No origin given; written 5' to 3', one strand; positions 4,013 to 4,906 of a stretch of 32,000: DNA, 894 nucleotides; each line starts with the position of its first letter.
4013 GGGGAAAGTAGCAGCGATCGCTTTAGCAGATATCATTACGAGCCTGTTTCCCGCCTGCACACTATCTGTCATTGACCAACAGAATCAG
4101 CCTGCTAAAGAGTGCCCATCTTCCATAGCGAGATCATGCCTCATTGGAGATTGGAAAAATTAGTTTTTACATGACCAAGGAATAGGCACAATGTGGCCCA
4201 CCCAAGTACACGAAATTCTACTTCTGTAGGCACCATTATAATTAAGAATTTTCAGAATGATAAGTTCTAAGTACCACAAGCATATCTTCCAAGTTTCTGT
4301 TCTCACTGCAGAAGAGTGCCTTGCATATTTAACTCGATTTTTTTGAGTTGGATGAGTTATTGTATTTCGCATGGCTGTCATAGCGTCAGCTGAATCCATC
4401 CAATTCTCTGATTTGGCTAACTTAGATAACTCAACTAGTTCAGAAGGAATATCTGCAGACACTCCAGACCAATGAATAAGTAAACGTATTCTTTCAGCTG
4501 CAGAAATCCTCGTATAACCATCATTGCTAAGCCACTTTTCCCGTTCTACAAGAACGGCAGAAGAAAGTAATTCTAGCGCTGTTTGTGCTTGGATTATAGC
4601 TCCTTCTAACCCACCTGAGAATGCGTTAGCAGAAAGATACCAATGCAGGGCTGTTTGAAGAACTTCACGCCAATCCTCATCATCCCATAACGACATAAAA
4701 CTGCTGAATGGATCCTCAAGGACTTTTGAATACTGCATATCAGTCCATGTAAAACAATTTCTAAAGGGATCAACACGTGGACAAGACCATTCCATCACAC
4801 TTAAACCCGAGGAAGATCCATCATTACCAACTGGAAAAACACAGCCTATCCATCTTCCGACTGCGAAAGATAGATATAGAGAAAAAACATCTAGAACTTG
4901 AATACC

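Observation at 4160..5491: Candidate stand-alone HEPN ribonuclease defence gene (RNxxxH motif, ApeA-like architecture)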

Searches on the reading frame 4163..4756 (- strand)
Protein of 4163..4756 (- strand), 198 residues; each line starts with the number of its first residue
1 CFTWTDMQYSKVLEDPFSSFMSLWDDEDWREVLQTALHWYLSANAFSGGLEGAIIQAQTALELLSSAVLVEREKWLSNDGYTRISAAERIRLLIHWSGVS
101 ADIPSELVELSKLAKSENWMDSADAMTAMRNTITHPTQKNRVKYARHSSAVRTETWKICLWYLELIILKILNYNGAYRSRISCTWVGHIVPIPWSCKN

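Call 39: search_solved_structures(query=A3, max_evalue=10, show_alignments=3)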
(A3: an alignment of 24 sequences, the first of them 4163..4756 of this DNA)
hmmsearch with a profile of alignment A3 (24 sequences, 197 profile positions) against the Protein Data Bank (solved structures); distinct sequences matched with E-value up to 10: 1.
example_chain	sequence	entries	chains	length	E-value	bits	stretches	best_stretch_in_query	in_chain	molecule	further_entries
3tk8_A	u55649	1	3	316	0.42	13.3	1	96-169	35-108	2,3,4,5-tetrahydropyridine-2,6-dicarboxylate N-succinyltransferase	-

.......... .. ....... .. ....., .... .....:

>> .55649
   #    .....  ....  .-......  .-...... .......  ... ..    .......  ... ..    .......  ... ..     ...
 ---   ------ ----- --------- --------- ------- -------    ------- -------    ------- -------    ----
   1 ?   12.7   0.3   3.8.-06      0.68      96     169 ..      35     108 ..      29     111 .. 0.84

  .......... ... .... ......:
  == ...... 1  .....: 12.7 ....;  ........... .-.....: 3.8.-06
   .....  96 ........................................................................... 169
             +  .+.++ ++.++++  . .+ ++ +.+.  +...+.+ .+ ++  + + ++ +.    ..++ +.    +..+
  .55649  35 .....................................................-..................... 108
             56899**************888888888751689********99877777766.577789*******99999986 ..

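Call 48: predict_structure(alignment_id=A3)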
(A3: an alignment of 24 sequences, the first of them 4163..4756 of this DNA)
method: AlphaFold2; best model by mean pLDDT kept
length: 198 residues; sequences in the alignment: 24
mean_pLDDT: 90.6   pTM: 0.86
mean pLDDT of the five models: 90.6, 90.5, 90.3, 90.1, 89.2
residues with pLDDT >= 90: 152; 70-90: 26; 50-70: 14; < 50: 6
segments of 3 or more residues with pLDDT < 50: 1-5
pLDDT, mean of each block of 10 residues (from residue 1): 52 71 91 96 95 98 98 96 98 97 97 97 98 96 96 98 96 88 77 75
secondary structure, 60 per line:
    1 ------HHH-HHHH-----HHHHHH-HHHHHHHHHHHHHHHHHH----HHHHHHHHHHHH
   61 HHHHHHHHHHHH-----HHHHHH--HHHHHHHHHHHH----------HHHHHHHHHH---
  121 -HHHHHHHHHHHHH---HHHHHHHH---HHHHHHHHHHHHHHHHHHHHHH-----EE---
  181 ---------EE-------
elements in order: H11-14 H20-25 H27-44 H49-72 H78-83 H86-97 H108-117 H122-134 H138-145 H149-170

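Call 51: fold_search(model_id=the predicted structure, library=pdb)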
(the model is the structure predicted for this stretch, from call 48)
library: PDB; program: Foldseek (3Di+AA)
matches with E <= 10: 111; with E <= 0.001: 0
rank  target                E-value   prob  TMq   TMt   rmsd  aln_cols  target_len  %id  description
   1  8e0n_F                8.6e-01  0.13  0.19  0.21  13.2       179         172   15  Homotrimeric variant of tcTRP9, BGL18 (released 2023-04-12)
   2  1szi                  1.9e+00  0.10  0.20  0.21  13.5       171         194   11  Crystal Structure of the C-terminus of TIP47 (released 2004-07-27)
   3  8e0n_C                2.1e+00  0.09  0.19  0.21  13.2       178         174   16  Homotrimeric variant of tcTRP9, BGL18 (released 2023-04-12)
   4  5jrc_A                2.3e+00  0.09  0.20  0.21  18.3       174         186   14  Crystal structure of NeC3PO in complex with ssRNA. (released 2016-09-28)
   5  5jr9_B                2.4e+00  0.10  0.21  0.22  17.9       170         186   13  Crystal structure of apo-NeC3PO (released 2016-09-28)
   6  1wol                  2.6e+00  0.38  0.36  0.53   6.0       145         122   13  Crystal Structure of ST0689, an archaeal HEPN homologue (released 2005-11-22)
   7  7sbf_R                2.6e+00  0.06  0.17  0.12  18.6       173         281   11  PZM21 bound Mu Opioid Receptor-Gi Protein Complex (released 2022-04-20)
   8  1irc                  2.7e+00  0.05  0.16  0.19  16.3       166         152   15  CYSTEINE RICH INTESTINAL PROTEIN (released 1996-07-11)
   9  3pt8_B                2.8e+00  0.05  0.18  0.21  14.7       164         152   11  Structure of HbII-III-CN from Lucina pectinata at pH 5.0 (released 2011-12-07)
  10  2q00_A                2.9e+00  0.35  0.34  0.51   8.6       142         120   17  Crystal structure of the P95883_SULSO protein from Sulfolobus solfataricus. NESG target SsR10. (released 2007-05-29)
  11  7ae6_B                2.9e+00  0.15  0.30  0.36   7.7       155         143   12  Crystal structure of di-AMPylated HEPN(R102A) toxin (released 2020-12-30)
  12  6sxn_B                3.2e+00  0.06  0.21  0.18  12.2       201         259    9  Crystal structure of P212121 apo form of CrtE (released 2020-06-24)
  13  2f2g_B                3.4e+00  0.07  0.21  0.20  14.9       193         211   11  X-Ray Structure of Gene Product From Arabidopsis Thaliana AT3G16990 (released 2005-12-13)
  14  6sxn_C                3.6e+00  0.08  0.24  0.20  11.5       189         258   10  Crystal structure of P212121 apo form of CrtE (released 2020-06-24)
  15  9snv_A                3.6e+00  0.06  0.17  0.22  11.2       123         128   15  CTLH-CRA domains of the RanBP9-muskelin complex (released 2026-02-18)
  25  8xdj_C                4.1e+00  0.20  0.35  0.47   7.3       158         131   13  Crystal structure of AMPylated HEPN toxin (released 2024-12-18)
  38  7bxo_H                5.2e+00  0.28  0.40  0.56   5.3       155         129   11  Crystal structure of the toxin-antitoxin with AMP-PNP (released 2020-09-30)
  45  7bxo_D                6.0e+00  0.21  0.38  0.53   5.6       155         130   11  Crystal structure of the toxin-antitoxin with AMP-PNP (released 2020-09-30)
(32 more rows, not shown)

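Call 52: find_homologous_proteins(query=A3, max_evalue=0.01)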
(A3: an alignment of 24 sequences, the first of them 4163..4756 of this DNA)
Query A3 (24 sequences) (198 aa, profile of the alignment): 105 proteins with E <= 0.01 among 8000 candidates.
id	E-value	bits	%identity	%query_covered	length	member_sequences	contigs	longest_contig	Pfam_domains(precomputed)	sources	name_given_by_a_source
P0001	8.8e-79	282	100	100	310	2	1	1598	PF26308.1,PF27216.1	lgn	-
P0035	5.2e-77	276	100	97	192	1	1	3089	PF27216.1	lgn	-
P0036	7.5e-72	259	39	90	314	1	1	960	PF26308.1,PF27216.1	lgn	-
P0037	2.2e-71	258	38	94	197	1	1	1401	PF27216.1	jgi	-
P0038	3.9e-71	257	39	97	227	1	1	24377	PF27216.1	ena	-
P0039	2.6e-68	247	36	94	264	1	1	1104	PF26308.1,PF27216.1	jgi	-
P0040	1.5e-63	232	34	97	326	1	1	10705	PF26308.1,PF27216.1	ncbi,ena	-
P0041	1.7e-63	232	37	97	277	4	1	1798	PF26308.1,PF27216.1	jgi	-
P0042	2.2e-63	231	39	98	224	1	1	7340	PF27216.1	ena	-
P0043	2.6e-62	228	34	97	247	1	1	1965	PF26308.1,PF27216.1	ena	-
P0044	1.4e-61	226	33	97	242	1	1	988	PF26308.1,PF27216.1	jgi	-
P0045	2.3e-61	225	34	98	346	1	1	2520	PF26308.1,PF27216.1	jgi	-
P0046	5.4e-61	224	35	99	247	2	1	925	PF26308.1,PF27216.1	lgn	-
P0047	9.0e-61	223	33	97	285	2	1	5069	PF26308.1,PF27216.1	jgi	jgi:hypothetical protein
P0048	1.1e-60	223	33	97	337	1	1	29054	PF26308.1,PF27216.1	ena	-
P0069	2.1e-49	186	32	95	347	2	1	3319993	PF26308.1,PF27216.1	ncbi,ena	-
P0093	6.3e-44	168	36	81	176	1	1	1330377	PF27216.1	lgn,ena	-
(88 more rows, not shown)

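Call 81: find_encoding_contigs(protein=P0093, flank=6000, max_places=1)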
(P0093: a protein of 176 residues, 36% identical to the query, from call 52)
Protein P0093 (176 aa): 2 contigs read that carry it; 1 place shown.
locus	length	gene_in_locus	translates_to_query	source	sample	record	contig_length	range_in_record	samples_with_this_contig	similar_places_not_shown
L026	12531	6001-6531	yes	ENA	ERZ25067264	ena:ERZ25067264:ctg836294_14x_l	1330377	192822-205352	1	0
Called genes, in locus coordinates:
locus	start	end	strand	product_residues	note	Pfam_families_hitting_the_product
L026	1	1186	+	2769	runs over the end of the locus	PF25794:SACS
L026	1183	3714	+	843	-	PF00176:SNF2-rel_dom, PF00270:DEAD (weak), PF04851:ResIII, PF00271:Helicase_C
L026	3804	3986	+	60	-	-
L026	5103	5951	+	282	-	PF26308:YopA_M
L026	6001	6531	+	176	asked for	PF27216:YopA_C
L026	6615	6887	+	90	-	-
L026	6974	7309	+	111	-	-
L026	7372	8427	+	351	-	PF01555:N6_N4_Mtase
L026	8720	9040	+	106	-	PF01527:HTH_Tnp_1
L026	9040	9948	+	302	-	PF13276:HTH_21, PF00665:rve, PF13683:rve_3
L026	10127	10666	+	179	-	PF00589:Phage_integrase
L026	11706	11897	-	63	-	-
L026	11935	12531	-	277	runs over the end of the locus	PF00535:Glycos_transf_2, PF13641:Glyco_tranf_2_3 (weak)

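Call 82: find_encoding_contigs(protein=P0069, flank=6000, max_places=1)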
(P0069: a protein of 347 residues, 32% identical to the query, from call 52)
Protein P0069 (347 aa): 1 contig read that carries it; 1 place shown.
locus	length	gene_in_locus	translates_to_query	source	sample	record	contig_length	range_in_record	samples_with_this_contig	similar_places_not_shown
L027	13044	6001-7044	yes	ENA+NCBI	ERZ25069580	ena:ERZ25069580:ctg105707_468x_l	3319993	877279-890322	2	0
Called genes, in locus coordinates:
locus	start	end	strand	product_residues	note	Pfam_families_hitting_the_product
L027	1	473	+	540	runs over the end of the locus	PF12161:HsdM_N, PF02384:N6_Mtase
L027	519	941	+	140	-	PF08780:NTase_sub_bind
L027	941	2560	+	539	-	PF01909:NTP_transf_2 (weak), PF18765:Polbeta, PF01420:Methylase_S (weak)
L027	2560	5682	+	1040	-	PF04313:HSDR_N, PF04851:ResIII, PF18766:SWI2_SNF2, PF22679:T1R_D3-like, PF11867:T1RH-like_C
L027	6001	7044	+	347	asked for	PF26308:YopA_M, PF27216:YopA_C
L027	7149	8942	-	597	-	PF08847:Crr6 (weak)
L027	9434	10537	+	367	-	-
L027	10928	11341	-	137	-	PF04519:Bactofilin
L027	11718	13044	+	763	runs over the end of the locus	PF03050:DDE_Tnp_IS66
